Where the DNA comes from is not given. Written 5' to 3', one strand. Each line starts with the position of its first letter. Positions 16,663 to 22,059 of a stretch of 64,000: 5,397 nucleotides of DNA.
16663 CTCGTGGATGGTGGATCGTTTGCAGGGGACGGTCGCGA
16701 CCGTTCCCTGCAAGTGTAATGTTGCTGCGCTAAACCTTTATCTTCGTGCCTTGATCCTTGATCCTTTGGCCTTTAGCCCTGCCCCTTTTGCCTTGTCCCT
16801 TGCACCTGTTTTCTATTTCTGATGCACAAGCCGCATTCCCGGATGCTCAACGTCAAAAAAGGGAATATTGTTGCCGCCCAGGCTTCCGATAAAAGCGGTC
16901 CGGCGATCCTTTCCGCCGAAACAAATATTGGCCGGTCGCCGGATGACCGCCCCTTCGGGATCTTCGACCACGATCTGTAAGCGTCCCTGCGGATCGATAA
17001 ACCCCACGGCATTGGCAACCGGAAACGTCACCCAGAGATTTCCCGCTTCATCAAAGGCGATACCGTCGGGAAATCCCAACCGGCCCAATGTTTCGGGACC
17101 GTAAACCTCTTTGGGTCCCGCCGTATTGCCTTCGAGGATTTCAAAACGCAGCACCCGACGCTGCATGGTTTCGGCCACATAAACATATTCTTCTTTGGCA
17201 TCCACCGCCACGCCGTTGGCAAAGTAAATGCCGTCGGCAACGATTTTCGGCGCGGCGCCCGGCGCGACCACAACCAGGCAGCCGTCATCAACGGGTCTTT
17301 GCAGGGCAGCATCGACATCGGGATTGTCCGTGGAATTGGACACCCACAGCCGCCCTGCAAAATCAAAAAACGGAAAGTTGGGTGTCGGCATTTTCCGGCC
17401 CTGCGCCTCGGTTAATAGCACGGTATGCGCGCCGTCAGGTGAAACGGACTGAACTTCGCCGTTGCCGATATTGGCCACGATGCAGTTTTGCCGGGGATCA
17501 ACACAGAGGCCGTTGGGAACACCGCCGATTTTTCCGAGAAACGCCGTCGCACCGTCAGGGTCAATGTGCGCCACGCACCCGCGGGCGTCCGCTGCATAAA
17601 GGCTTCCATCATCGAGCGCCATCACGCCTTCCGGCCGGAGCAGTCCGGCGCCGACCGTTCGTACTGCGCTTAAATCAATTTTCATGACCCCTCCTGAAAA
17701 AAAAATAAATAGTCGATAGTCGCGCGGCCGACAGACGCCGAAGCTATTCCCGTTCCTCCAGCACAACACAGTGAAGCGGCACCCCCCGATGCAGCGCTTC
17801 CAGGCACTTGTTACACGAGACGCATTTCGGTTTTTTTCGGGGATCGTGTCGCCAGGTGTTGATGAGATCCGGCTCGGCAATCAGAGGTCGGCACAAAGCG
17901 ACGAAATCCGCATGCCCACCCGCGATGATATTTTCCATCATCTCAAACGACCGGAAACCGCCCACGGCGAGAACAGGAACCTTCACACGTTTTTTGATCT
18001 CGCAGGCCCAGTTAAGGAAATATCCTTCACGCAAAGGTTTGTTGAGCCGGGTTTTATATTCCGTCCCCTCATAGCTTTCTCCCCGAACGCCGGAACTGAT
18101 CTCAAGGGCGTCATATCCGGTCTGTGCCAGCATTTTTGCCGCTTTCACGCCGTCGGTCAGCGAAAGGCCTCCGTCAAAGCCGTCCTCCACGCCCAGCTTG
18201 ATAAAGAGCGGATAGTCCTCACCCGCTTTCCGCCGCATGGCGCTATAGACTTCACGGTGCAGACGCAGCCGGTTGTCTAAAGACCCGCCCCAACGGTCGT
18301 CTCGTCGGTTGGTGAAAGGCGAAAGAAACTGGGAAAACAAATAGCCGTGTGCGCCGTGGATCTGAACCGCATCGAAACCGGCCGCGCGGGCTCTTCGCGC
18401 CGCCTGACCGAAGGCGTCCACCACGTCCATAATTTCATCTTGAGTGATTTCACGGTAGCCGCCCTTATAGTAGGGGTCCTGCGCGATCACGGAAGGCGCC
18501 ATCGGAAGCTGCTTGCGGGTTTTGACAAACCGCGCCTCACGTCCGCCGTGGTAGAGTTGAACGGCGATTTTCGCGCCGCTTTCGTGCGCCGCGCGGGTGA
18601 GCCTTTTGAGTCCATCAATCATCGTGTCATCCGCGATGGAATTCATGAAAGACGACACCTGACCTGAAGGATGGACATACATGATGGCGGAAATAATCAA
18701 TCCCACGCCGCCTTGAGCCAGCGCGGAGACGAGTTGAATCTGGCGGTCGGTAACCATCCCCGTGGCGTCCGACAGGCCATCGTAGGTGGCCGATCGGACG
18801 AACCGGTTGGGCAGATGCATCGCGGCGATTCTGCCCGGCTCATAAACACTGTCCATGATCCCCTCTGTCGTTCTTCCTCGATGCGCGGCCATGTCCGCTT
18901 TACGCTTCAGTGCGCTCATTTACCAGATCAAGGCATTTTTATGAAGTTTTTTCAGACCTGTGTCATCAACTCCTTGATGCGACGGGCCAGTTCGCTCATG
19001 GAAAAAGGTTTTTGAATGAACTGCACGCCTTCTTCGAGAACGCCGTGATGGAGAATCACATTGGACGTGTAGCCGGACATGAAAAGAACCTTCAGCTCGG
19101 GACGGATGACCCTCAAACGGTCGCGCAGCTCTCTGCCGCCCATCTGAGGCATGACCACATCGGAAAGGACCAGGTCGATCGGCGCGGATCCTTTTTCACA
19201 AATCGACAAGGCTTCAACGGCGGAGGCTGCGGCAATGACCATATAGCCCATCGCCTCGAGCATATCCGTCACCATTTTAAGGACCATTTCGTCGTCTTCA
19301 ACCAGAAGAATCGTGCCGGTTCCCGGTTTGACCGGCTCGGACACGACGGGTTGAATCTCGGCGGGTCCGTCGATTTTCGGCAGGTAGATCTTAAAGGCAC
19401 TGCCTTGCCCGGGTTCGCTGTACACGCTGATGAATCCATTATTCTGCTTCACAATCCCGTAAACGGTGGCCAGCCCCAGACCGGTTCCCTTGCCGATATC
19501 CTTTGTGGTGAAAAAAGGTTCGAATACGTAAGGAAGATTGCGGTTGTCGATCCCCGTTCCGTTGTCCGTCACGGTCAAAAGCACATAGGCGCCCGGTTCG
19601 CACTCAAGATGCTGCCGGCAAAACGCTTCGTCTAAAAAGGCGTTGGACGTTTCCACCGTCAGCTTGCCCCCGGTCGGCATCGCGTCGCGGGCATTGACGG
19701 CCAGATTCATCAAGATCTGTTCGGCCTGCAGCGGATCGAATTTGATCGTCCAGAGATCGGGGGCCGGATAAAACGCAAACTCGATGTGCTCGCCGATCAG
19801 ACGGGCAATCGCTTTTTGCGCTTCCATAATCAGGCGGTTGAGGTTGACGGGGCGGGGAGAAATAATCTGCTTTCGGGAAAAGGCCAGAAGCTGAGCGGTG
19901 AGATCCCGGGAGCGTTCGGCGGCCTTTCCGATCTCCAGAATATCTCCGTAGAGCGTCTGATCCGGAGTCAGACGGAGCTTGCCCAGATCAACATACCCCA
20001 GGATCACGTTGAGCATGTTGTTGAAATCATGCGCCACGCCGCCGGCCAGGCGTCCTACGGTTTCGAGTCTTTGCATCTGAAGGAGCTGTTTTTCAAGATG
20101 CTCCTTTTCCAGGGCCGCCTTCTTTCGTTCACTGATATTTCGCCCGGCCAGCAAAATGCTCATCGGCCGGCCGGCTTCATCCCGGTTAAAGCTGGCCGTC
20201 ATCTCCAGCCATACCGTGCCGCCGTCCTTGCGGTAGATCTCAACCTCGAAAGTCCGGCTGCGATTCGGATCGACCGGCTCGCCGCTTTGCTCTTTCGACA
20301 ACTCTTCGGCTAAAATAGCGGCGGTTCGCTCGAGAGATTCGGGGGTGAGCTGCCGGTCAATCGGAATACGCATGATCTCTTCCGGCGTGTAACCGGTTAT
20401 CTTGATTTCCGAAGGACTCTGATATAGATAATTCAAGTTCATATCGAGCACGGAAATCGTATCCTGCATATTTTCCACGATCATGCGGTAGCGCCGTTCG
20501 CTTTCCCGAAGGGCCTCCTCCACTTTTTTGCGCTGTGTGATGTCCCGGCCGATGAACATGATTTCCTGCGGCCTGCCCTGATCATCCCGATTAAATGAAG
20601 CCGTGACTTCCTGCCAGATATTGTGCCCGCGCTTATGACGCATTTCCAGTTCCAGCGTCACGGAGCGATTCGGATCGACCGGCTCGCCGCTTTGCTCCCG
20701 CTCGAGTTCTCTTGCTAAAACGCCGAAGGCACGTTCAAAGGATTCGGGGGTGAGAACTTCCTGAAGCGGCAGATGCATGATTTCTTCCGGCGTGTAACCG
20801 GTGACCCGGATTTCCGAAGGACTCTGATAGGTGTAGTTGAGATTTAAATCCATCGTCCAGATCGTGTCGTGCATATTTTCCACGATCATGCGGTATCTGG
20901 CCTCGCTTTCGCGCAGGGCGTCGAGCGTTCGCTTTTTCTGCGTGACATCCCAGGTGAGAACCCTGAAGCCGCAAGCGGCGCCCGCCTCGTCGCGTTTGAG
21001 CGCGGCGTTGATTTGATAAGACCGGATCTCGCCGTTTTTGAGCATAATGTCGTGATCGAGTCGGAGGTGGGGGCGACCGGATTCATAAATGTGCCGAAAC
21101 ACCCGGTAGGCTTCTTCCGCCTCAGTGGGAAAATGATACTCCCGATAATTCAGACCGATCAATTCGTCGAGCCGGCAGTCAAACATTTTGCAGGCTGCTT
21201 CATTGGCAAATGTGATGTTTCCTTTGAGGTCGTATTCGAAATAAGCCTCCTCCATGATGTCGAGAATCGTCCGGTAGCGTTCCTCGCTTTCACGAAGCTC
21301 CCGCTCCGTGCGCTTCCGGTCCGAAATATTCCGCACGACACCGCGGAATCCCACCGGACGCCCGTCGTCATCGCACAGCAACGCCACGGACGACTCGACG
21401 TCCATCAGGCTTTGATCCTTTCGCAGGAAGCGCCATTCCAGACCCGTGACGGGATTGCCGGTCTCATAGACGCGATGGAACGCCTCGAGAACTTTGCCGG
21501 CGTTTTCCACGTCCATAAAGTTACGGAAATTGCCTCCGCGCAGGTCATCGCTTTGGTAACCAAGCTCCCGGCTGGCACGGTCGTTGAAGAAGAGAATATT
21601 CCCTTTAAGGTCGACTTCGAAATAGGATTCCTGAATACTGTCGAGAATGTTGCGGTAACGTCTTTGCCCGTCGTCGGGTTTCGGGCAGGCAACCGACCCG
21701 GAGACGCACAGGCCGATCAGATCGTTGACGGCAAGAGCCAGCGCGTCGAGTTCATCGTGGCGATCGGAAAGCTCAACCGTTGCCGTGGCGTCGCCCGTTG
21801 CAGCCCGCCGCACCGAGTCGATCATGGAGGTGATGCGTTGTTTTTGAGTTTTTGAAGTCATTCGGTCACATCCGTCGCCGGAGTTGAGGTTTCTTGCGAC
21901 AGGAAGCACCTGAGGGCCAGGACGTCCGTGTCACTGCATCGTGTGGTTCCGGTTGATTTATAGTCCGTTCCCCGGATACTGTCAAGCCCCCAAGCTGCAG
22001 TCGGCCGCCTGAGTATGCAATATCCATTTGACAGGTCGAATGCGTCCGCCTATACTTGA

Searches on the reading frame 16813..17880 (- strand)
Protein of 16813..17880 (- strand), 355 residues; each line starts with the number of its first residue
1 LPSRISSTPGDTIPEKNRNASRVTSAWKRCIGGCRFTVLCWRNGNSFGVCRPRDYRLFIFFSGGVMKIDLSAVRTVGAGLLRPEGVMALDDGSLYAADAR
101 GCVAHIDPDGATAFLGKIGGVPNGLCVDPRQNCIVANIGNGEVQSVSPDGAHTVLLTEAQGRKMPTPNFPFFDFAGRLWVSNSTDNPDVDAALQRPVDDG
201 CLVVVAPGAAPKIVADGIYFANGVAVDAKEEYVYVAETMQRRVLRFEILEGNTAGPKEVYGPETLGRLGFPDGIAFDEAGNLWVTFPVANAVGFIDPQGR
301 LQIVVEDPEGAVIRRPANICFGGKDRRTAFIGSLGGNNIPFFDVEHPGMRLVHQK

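Call 73: search_protein_families(library=pfam, proteins=[window:16813-17880:-], max_evalue=0.00001)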
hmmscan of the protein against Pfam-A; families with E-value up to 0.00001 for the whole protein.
window:16813-17880:- (355 aa): 3 families
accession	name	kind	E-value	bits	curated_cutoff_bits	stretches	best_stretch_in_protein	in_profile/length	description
PF08450.18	SGL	-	1.5e-28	100.5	26.3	1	172-333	93-244/246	SMP-30/Gluconolactonase/LRE-like region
PF01436.27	NHL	-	1.4e-06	28.5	20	0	268-285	1-18/28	NHL repeat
PF01731.26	Arylesterase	-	8.6e-06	26.3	21.3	0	212-247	47-82/86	Arylesterase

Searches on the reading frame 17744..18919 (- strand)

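Call 73: search_protein_families(library=pfam, proteins=[window:17744-18919:-], max_evalue=0.00001)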
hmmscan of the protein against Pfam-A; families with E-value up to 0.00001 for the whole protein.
window:17744-18919:- (391 aa): 1 family
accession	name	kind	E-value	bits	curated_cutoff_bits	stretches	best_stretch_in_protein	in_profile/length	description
PF00724.26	Oxidored_FMN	-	1.9e-65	221.8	27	1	25-357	2-336/342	NADH:flavin oxidoreductase / NADH oxidase family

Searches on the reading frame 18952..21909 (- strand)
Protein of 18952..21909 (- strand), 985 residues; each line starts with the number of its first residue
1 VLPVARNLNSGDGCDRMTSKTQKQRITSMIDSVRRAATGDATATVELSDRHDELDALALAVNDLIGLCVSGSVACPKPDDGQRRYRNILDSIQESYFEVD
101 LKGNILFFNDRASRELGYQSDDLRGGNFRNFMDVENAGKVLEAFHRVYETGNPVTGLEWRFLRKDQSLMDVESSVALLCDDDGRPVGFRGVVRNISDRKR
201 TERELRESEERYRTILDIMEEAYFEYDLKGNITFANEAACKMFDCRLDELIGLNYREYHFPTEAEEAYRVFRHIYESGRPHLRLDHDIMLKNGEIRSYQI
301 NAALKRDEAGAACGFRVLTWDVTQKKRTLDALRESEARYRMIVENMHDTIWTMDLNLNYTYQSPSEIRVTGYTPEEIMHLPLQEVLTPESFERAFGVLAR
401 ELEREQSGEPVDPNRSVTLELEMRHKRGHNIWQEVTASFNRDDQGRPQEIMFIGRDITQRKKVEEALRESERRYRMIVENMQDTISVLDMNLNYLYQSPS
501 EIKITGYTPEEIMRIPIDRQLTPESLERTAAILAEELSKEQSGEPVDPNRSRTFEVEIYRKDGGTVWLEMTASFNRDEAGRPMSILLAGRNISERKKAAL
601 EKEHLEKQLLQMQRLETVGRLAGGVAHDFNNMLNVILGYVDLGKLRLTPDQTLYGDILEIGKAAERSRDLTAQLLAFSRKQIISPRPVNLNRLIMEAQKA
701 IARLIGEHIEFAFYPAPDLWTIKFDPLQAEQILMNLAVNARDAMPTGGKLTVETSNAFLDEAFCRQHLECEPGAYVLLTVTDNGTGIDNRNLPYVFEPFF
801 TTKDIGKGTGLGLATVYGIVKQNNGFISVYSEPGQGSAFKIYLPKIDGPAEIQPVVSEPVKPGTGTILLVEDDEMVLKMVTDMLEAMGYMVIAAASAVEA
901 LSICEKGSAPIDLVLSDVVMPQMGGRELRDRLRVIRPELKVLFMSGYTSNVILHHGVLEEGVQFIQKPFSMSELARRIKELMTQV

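Call 73: search_protein_families(library=pfam, proteins=[window:18952-21909:-], max_evalue=0.00001)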
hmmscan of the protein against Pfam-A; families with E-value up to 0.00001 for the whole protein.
window:18952-21909:- (985 aa): 8 families
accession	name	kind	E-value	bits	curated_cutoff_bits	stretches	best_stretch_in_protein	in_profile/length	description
PF00989.32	PAS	-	2.7e-50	169.5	22.6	4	210-314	1-108/113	PAS fold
PF13426.13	PAS_9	-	3.2e-43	146.7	27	4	94-197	2-103/103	PAS domain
PF08447.18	PAS_3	-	5.5e-37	126.4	25.6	2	106-192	2-89/89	PAS fold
PF08448.16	PAS_4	-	4.5e-33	114.2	23.1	2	344-461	2-109/110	PAS fold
PF13188.13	PAS_8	-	4e-22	77.7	21.8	1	210-263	1-55/65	PAS domain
PF02518.31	HATPase_c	-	6.8e-20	72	26.4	1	725-845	2-109/111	Histidine kinase-, DNA gyrase B-, and HSP90-like ATPase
PF00072.30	Response_reg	-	1.2e-19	70.9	30.2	1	867-978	1-110/111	Response regulator receiver domain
PF24820.1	Diguanyl_cycl_sensor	-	1.6e-08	34.9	28.1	0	216-263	2-49/109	Diguanylate cyclase-like sensor domain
